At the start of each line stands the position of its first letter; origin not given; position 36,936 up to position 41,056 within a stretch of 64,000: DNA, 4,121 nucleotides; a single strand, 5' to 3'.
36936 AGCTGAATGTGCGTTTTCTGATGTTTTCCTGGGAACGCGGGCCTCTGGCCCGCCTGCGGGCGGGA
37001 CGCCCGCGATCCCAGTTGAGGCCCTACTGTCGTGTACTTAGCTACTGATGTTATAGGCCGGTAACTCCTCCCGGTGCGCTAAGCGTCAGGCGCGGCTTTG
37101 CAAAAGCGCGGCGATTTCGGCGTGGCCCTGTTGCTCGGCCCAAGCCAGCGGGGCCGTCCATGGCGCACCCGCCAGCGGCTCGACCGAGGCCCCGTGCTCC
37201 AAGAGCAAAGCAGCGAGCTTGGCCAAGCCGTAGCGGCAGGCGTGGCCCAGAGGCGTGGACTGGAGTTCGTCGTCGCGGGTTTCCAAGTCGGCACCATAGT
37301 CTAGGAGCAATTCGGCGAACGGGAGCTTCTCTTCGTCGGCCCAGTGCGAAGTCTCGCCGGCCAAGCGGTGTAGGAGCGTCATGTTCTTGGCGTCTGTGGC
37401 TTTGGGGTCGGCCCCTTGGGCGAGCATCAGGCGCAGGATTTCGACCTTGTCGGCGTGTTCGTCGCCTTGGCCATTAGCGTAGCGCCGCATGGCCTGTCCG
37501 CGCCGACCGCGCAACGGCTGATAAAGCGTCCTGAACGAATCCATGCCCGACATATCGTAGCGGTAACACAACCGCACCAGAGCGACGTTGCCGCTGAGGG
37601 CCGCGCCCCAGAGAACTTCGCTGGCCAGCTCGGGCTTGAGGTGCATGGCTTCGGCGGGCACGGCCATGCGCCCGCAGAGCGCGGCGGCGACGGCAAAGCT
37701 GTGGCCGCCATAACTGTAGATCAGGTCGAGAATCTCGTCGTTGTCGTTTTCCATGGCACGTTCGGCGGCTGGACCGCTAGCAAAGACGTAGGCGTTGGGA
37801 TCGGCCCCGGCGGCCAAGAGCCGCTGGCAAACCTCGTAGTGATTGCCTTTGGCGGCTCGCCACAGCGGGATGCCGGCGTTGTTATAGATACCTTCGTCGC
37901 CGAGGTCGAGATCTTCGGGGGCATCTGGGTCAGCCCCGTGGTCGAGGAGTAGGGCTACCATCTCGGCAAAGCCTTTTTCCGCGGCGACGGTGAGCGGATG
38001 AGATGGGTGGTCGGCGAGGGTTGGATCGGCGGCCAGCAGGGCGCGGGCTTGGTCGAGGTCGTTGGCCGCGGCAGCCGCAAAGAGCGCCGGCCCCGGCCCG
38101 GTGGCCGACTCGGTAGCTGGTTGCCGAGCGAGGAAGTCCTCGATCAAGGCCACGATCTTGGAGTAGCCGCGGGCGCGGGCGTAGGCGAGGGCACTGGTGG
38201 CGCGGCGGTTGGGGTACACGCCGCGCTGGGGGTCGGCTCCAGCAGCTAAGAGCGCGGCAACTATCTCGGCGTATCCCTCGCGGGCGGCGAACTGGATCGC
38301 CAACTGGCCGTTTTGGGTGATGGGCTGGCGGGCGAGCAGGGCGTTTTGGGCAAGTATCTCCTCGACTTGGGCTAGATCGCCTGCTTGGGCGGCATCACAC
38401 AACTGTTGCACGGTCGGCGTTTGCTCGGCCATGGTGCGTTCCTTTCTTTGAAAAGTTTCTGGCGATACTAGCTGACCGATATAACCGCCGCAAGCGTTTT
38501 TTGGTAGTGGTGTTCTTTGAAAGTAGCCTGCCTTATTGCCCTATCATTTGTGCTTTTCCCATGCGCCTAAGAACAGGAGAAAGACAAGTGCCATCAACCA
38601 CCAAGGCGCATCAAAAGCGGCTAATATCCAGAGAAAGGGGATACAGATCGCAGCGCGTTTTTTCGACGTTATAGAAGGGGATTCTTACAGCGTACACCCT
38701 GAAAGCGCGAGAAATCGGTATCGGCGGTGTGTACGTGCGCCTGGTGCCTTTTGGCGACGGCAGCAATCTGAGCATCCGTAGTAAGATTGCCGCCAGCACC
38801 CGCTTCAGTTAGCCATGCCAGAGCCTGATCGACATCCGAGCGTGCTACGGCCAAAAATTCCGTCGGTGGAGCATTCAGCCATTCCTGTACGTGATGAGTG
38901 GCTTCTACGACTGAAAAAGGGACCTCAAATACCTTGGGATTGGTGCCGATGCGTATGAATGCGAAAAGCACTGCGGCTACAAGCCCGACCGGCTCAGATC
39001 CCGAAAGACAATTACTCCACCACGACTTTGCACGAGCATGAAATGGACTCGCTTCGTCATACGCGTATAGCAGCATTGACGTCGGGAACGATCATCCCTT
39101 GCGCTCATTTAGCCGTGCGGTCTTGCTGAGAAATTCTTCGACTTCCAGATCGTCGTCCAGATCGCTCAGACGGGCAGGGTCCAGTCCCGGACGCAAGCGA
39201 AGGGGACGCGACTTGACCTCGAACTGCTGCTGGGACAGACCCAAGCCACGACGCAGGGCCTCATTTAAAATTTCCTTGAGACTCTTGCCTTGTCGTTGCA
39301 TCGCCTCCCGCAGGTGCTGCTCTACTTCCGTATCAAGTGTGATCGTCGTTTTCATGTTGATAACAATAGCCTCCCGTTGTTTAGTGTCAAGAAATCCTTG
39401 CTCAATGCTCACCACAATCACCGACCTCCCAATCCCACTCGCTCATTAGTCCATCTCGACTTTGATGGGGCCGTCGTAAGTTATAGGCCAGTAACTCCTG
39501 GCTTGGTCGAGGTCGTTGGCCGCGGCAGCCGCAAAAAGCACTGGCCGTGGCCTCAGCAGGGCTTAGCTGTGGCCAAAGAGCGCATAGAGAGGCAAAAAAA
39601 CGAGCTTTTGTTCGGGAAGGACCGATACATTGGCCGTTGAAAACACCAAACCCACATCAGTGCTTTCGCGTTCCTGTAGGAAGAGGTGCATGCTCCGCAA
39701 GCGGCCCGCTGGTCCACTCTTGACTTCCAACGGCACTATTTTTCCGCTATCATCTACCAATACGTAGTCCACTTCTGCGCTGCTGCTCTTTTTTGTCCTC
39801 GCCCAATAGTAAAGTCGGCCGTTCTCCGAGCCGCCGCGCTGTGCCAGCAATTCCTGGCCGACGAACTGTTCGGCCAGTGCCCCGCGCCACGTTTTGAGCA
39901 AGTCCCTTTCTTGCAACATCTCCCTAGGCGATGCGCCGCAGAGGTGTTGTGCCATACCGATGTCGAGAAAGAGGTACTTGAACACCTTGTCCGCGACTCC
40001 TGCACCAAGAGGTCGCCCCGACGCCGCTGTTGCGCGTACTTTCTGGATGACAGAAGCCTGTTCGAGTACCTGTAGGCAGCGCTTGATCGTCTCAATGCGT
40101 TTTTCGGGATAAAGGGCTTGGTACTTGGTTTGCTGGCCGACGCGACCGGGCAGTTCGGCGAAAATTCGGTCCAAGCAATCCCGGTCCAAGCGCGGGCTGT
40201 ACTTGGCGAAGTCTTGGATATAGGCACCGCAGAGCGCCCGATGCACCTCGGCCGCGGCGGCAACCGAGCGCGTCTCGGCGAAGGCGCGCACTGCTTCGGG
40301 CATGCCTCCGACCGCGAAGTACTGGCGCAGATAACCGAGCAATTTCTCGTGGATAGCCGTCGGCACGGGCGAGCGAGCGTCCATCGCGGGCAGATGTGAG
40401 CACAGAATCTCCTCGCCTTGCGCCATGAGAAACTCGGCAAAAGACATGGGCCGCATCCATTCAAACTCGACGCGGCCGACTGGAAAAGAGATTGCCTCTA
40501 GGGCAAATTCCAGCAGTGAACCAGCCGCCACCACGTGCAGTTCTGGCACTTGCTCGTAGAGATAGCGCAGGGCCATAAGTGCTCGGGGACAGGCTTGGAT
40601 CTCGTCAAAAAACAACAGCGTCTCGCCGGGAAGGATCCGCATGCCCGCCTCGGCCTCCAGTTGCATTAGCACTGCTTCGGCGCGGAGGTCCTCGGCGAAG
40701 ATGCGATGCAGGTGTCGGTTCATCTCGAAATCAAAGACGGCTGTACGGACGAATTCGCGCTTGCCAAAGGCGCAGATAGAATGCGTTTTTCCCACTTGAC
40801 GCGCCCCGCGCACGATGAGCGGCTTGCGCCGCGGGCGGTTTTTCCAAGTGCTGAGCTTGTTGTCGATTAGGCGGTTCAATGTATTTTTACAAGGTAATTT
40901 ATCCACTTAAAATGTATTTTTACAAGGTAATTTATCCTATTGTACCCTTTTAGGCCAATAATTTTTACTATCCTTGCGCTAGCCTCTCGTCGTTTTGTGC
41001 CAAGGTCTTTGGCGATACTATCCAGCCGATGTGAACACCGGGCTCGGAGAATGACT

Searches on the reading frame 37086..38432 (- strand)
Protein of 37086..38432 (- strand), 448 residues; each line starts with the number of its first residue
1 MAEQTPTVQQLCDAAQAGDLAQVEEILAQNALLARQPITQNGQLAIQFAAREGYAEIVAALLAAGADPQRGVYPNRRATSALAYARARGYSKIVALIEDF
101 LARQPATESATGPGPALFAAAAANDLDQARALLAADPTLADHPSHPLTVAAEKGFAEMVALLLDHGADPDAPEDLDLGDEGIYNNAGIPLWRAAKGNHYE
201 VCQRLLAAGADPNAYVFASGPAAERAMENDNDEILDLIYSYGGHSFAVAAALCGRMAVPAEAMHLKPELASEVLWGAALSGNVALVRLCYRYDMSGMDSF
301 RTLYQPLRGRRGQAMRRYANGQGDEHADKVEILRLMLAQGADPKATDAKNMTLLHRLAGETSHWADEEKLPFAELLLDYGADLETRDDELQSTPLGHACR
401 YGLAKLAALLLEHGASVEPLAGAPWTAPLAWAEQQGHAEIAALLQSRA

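Call 22: search_protein_families(library=pfam, proteins=[window:37086-38432:-], max_evalue=0.00001)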
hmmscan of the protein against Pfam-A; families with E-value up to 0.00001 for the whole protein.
window:37086-38432:- (448 aa): 6 families
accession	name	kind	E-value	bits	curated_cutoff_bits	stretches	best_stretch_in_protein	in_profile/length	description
PF12796.13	Ank_2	-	4.8e-29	101.2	27.3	3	117-214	1-88/90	Ankyrin repeats (3 copies)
PF00023.36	Ank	-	2.3e-24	84.6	21.1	0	189-214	5-30/33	Ankyrin repeat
PF13637.12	Ank_4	-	2.6e-18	66.1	22.7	0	190-214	1-25/50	Ankyrin repeats (many copies)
PF13606.12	Ank_3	-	1.6e-17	62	22.3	0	393-417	4-28/30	Ankyrin repeat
PF13857.12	Ank_5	-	6.1e-14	52.4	27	0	144-173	13-46/56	Ankyrin repeats (many copies)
PF24521.3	Ank_KRIT1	-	5.6e-09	36.3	80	0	6-97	17-104/149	KRIT1 ankyrin-repeats domain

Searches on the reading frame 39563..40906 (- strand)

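Call 22: search_protein_families(library=pfam, proteins=[window:39563-40906:-], max_evalue=0.00001)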
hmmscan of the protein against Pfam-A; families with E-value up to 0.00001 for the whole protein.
window:39563-40906:- (447 aa): 2 families
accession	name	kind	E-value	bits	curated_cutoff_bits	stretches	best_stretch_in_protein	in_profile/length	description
PF13635.12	DUF4143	-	6.6e-30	104.4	28.1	1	231-398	2-160/160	Domain of unknown function (DUF4143)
PF13173.12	AAA_14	-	1.1e-21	77.7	27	1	27-160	2-129/129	AAA domain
